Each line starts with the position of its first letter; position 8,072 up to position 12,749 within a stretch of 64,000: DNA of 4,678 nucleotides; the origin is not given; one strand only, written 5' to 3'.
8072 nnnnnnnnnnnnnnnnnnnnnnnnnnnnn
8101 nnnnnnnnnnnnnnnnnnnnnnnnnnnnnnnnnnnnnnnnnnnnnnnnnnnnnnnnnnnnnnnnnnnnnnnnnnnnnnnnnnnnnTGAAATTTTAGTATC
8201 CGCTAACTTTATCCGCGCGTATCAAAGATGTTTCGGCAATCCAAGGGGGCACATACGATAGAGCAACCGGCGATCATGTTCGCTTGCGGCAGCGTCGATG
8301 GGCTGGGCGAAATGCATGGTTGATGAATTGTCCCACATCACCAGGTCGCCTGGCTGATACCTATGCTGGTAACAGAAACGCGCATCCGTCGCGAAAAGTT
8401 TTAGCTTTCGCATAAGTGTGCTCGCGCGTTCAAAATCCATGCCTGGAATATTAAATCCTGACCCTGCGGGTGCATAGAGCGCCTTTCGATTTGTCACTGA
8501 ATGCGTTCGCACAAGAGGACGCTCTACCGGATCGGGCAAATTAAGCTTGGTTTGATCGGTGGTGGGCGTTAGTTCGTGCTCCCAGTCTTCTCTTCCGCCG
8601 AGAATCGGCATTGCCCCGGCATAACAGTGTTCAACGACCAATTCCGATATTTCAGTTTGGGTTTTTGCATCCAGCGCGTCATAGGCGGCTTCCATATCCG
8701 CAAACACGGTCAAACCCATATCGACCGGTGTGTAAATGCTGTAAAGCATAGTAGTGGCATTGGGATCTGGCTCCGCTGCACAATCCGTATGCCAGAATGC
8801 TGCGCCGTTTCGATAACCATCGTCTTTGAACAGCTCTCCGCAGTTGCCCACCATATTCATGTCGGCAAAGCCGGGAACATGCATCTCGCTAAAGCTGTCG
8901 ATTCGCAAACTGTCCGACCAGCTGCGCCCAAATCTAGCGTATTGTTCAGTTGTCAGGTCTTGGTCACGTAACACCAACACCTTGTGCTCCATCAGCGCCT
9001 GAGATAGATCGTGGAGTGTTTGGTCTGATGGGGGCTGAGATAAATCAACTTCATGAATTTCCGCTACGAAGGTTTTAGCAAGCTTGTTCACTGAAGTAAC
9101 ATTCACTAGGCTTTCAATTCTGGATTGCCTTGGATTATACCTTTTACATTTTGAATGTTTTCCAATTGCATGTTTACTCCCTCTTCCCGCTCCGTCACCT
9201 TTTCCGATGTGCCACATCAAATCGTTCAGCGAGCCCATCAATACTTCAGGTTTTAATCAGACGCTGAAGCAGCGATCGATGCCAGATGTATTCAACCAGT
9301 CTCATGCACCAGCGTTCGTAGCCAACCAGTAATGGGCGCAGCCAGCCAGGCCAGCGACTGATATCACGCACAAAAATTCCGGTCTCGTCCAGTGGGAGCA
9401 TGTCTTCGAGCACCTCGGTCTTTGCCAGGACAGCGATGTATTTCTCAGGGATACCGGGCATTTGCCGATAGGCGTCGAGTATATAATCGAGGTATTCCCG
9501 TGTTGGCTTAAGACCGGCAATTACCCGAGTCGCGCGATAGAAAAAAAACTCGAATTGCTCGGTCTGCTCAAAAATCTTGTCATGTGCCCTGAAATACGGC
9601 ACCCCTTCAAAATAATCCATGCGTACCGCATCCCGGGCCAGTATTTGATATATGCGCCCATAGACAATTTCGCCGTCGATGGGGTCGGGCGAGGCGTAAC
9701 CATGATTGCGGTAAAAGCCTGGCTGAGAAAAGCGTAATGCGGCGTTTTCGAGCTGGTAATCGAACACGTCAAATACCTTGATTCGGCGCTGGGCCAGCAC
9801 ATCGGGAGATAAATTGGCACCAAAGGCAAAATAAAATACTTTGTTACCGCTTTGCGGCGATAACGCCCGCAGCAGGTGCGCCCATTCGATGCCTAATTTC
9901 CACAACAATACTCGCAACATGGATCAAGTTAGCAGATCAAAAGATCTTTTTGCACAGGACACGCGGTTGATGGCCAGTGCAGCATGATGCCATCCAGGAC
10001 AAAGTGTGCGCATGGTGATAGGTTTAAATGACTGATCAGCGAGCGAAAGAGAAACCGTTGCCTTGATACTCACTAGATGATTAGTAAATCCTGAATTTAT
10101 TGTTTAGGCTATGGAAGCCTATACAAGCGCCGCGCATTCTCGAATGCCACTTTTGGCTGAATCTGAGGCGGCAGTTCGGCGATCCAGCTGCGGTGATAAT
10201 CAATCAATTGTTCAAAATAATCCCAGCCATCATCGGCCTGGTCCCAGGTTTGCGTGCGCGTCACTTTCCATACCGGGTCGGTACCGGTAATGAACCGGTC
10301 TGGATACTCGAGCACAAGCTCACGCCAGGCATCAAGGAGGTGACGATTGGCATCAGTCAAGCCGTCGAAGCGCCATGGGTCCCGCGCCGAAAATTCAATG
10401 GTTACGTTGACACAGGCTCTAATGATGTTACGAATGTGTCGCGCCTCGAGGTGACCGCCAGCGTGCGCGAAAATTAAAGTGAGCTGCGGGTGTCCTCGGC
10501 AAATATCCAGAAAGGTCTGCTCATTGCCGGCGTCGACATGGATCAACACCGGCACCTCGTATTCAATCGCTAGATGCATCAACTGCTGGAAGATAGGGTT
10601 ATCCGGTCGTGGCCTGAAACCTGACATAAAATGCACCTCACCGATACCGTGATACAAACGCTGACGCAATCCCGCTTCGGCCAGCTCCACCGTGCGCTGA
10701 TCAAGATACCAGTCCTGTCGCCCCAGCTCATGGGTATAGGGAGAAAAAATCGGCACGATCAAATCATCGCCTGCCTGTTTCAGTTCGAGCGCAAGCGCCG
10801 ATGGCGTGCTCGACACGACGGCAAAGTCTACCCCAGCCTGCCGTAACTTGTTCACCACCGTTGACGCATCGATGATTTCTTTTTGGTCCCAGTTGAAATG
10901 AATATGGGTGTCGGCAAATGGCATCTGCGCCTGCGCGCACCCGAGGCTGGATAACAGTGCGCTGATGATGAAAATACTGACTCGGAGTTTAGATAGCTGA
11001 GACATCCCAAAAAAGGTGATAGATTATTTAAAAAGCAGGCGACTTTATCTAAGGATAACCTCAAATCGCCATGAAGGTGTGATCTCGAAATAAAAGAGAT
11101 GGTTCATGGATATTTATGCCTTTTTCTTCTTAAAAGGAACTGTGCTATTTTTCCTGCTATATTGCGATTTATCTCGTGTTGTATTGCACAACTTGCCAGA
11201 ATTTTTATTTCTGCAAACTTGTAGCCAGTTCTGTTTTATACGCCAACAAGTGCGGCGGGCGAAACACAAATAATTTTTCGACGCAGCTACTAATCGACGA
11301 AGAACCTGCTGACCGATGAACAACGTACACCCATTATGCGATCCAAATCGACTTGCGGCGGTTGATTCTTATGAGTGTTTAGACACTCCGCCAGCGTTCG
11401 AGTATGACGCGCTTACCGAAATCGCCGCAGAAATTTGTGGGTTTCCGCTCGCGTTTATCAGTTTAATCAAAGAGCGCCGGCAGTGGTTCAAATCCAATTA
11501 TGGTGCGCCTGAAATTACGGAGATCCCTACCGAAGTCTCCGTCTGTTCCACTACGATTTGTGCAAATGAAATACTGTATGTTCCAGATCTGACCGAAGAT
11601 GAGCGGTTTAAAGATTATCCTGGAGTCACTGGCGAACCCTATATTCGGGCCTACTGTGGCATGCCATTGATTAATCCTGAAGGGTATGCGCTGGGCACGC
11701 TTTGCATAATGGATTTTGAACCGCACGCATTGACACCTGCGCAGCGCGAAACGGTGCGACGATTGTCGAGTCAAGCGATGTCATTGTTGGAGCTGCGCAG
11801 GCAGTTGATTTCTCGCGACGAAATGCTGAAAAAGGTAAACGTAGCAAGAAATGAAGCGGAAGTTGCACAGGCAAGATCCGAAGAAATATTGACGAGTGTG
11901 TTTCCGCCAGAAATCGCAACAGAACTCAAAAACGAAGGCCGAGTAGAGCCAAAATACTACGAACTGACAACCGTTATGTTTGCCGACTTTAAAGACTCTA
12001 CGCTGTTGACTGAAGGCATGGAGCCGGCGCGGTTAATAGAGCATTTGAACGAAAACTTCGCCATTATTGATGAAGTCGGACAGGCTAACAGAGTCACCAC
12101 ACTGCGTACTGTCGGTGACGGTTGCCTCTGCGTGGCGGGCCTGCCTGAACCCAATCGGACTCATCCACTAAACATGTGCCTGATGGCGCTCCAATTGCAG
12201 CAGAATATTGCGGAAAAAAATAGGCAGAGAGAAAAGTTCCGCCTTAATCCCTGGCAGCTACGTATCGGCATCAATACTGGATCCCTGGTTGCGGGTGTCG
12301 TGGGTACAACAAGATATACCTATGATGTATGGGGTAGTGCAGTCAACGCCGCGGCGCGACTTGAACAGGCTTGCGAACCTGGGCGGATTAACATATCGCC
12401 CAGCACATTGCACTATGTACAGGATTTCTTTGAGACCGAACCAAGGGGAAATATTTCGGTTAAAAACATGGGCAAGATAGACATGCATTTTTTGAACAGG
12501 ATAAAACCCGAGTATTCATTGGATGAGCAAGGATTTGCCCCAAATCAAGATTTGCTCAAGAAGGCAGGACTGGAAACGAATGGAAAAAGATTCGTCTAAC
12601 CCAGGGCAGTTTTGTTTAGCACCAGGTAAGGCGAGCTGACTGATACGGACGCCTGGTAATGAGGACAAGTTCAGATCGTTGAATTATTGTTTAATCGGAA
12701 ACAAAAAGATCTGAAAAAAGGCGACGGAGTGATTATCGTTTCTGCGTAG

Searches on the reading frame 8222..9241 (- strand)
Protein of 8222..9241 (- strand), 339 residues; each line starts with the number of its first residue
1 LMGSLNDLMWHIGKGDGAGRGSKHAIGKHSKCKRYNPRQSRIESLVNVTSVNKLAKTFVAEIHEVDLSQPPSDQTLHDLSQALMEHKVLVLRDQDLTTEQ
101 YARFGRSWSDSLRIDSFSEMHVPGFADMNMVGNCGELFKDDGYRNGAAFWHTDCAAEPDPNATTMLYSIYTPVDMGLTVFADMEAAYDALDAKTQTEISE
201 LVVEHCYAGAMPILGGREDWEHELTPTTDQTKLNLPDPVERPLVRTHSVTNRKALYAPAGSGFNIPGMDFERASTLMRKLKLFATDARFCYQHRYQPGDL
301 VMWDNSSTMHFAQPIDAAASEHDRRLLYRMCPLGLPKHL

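Call 46: search_protein_families(library=pfam, proteins=[window:8222-9241:-], max_evalue=0.0001)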
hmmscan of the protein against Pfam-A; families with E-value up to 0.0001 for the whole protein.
window:8222-9241:- (339 aa): 1 family
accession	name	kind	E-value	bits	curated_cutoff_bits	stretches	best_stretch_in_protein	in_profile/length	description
PF02668.22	TauD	-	3e-46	158.9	27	1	51-330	2-266/267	Taurine catabolism dioxygenase TauD, TfdA family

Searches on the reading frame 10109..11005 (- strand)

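Call 46: search_protein_families(library=pfam, proteins=[window:10109-11005:-], max_evalue=0.0001)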
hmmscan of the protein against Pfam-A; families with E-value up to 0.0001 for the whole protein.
window:10109-11005:- (298 aa): 2 families
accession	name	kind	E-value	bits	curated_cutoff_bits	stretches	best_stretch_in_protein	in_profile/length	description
PF04909.20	Amidohydro_2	-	2.7e-14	54.1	26.4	1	106-297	91-289/289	Amidohydrolase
PF01026.27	TatD_DNase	-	4.6e-08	33.2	27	1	32-181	2-154/253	TatD related DNase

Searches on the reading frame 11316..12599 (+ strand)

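Call 46: search_protein_families(library=pfam, proteins=[window:11316-12599:+], max_evalue=0.0001)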
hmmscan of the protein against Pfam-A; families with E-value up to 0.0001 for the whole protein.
window:11316-12599:+ (427 aa): 3 families
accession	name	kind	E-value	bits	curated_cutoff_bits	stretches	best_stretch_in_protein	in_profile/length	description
PF00211.25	Guanylate_cyc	-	5.3e-42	143.9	21.9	1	212-394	3-182/183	Adenylate and Guanylate cyclase catalytic domain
PF01590.32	GAF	-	3.8e-13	50.6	22.4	1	31-155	7-130/133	GAF domain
PF13185.12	GAF_2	-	4.3e-09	37.1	28.6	1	31-158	9-135/136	GAF domain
